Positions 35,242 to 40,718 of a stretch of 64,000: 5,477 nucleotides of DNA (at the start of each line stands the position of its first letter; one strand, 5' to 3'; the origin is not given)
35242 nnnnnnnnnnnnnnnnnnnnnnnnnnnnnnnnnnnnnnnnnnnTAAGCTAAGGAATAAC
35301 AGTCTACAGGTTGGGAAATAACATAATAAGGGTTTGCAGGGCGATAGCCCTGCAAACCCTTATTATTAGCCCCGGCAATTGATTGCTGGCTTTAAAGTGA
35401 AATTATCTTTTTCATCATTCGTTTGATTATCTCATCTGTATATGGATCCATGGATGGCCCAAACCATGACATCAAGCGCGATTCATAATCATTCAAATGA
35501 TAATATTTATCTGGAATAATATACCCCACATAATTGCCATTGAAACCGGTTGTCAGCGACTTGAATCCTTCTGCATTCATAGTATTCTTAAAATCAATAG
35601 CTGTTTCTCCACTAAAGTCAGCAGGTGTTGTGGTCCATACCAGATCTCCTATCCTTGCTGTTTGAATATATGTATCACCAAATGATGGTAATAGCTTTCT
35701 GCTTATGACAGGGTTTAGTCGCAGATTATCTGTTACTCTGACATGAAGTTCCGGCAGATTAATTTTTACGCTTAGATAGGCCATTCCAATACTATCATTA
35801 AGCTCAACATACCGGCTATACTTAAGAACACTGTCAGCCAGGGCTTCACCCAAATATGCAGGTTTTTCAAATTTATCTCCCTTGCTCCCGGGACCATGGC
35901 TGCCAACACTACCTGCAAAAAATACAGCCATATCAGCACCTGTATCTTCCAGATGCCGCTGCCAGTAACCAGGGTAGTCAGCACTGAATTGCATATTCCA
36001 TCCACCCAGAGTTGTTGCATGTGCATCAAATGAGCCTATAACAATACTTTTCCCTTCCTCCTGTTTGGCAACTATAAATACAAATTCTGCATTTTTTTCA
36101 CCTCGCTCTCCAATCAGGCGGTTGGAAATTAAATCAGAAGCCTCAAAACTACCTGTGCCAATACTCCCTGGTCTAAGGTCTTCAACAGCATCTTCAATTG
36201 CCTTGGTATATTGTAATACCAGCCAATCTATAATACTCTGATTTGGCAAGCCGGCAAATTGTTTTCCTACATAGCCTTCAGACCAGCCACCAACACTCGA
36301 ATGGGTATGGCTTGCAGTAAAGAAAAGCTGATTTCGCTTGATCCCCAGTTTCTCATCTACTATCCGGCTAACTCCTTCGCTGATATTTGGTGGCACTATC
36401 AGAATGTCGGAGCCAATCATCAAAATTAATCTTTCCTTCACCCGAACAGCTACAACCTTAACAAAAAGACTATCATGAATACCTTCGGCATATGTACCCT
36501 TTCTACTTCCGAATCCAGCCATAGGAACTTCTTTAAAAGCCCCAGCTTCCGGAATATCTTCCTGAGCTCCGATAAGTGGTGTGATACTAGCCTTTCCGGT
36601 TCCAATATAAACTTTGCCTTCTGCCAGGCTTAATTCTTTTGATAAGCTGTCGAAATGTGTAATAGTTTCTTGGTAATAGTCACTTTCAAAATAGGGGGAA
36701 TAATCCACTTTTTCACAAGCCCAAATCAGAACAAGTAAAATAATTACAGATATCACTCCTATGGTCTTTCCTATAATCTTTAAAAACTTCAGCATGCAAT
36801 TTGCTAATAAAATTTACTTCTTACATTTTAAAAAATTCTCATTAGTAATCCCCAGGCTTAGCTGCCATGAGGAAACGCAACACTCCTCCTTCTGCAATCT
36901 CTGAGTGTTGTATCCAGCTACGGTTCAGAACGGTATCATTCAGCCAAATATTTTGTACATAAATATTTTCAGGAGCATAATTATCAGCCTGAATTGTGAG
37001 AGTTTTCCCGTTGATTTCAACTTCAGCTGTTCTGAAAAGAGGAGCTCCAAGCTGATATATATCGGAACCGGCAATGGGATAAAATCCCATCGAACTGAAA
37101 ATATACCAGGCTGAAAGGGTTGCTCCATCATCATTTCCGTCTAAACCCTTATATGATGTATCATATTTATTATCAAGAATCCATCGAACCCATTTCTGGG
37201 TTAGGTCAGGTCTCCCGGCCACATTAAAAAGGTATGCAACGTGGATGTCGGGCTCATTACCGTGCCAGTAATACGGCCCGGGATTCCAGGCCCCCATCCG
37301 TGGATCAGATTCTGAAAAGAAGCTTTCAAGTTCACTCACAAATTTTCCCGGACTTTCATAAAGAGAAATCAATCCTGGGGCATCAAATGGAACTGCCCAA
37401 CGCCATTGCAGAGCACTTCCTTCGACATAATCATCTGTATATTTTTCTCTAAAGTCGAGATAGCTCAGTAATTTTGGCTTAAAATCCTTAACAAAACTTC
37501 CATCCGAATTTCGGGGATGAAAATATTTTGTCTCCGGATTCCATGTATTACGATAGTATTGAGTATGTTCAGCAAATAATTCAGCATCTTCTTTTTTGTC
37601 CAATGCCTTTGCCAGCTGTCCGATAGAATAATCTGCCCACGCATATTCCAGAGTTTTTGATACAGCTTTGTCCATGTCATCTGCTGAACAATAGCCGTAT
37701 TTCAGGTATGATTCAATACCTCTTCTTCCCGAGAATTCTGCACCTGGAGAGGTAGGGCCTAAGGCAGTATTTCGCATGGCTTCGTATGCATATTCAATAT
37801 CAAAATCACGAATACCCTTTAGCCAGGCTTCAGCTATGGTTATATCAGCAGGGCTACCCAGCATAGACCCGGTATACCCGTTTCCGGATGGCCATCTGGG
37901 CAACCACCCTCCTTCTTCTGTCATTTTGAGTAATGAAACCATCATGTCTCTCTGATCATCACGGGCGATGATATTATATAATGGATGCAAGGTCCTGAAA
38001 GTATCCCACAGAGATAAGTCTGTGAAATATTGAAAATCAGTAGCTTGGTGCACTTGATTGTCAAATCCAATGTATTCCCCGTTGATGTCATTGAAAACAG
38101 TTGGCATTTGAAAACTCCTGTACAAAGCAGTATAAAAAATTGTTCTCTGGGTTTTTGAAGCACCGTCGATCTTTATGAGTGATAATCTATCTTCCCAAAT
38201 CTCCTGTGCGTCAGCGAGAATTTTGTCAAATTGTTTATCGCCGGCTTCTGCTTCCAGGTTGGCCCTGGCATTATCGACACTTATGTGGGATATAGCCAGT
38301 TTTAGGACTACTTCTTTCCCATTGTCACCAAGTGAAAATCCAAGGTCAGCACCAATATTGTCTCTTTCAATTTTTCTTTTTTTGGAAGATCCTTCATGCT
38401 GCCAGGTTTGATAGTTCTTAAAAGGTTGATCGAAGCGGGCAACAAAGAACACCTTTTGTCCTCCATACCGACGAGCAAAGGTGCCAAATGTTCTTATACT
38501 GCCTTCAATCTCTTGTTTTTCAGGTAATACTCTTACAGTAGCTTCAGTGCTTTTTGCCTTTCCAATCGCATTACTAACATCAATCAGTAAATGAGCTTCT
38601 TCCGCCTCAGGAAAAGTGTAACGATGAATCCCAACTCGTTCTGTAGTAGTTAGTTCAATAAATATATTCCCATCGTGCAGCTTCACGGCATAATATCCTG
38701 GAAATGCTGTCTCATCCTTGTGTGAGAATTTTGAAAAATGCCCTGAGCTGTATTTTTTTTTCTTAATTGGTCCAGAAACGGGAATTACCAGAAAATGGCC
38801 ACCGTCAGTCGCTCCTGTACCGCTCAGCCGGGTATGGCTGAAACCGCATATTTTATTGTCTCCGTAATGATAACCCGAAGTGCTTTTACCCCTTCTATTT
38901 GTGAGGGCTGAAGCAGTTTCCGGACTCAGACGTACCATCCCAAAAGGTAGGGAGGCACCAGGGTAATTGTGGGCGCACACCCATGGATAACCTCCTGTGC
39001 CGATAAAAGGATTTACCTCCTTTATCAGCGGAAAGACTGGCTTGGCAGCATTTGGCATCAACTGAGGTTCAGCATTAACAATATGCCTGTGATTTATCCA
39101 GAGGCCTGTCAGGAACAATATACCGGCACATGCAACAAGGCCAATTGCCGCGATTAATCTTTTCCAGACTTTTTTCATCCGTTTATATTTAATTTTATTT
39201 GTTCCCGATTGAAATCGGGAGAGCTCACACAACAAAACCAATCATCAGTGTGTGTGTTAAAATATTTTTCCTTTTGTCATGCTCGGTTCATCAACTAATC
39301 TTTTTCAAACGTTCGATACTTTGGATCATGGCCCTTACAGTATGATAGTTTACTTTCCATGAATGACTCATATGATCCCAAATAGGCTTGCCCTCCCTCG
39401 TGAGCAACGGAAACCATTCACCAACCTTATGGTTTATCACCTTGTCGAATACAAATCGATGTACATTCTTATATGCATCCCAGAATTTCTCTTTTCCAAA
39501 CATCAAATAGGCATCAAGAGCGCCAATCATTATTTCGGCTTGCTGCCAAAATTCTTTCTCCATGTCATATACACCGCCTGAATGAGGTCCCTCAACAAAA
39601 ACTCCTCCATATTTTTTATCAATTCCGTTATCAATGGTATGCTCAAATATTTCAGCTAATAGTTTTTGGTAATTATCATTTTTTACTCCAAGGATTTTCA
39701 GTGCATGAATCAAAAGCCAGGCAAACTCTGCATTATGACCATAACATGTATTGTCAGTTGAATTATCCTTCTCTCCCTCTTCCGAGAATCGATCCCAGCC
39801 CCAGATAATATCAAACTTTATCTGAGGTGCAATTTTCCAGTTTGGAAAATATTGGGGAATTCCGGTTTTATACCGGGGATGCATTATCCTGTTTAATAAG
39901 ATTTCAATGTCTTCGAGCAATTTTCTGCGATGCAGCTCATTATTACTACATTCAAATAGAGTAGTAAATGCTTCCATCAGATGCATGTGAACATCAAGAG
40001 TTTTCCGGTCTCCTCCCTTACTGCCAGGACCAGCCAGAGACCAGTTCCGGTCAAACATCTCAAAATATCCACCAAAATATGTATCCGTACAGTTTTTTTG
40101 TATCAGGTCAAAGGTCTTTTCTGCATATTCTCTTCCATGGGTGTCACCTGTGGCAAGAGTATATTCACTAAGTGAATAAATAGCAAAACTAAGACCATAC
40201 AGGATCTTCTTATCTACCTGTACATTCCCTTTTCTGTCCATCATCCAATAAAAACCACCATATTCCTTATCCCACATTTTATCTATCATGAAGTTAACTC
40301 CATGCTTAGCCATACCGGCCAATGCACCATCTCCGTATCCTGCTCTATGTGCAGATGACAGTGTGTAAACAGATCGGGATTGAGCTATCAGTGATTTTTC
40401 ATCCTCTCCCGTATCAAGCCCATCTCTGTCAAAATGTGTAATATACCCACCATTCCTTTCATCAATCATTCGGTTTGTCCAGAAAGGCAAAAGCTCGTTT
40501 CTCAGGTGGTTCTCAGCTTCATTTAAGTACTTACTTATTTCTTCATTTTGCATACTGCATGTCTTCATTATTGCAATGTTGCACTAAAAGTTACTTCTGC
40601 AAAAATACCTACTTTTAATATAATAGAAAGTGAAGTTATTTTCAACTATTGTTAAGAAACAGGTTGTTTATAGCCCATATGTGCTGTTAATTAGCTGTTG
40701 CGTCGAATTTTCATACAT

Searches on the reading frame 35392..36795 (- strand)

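Call 37: search_protein_families(library=pfam, proteins=[window:35392-36795:-])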
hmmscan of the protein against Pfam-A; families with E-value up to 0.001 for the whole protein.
window:35392-36795:- (467 aa): 1 family
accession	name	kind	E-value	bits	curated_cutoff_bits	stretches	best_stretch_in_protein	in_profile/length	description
PF04734.18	Ceramidase_alk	-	1.3e-13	50.9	32.1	1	84-226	11-156/509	Neutral/alkaline non-lysosomal ceramidase, N-terminal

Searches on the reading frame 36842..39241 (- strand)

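Call 37: search_protein_families(library=pfam, proteins=[window:36842-39241:-])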
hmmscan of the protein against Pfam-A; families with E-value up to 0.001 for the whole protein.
window:36842-39241:- (799 aa): 2 families
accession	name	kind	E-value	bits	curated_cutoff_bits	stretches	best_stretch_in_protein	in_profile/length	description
PF07971.18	Glyco_hydro_92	-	4.8e-160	534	24.6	1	324-793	1-463/464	Glycosyl hydrolase family 92 catalytic domain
PF17678.7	Glyco_hydro_92N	-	1.4e-70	238.2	34.5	1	76-318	2-236/236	Glycosyl hydrolase family 92 N-terminal domain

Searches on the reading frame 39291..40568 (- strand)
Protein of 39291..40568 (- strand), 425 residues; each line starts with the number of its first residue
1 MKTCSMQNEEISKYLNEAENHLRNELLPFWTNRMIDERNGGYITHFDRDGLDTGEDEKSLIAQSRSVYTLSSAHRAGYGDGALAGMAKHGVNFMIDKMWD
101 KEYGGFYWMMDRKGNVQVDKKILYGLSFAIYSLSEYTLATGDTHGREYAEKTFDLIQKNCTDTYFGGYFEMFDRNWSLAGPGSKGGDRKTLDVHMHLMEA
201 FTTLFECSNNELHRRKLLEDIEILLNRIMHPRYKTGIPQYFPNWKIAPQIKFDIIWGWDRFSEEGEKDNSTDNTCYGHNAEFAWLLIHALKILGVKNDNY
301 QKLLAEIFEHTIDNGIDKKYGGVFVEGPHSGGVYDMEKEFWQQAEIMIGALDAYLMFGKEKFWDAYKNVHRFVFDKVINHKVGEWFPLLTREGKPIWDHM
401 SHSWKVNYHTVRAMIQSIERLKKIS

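Call 37: search_protein_families(library=pfam, proteins=[window:39291-40568:-])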
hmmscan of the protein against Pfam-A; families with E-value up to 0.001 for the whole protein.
window:39291-40568:- (425 aa): 1 family
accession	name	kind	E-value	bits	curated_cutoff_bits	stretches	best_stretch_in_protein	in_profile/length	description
PF07221.17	GlcNAc_2-epim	-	1.4e-44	153.2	23.4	1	41-413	1-347/347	N-acylglucosamine 2-epimerase (GlcNAc 2-epimerase)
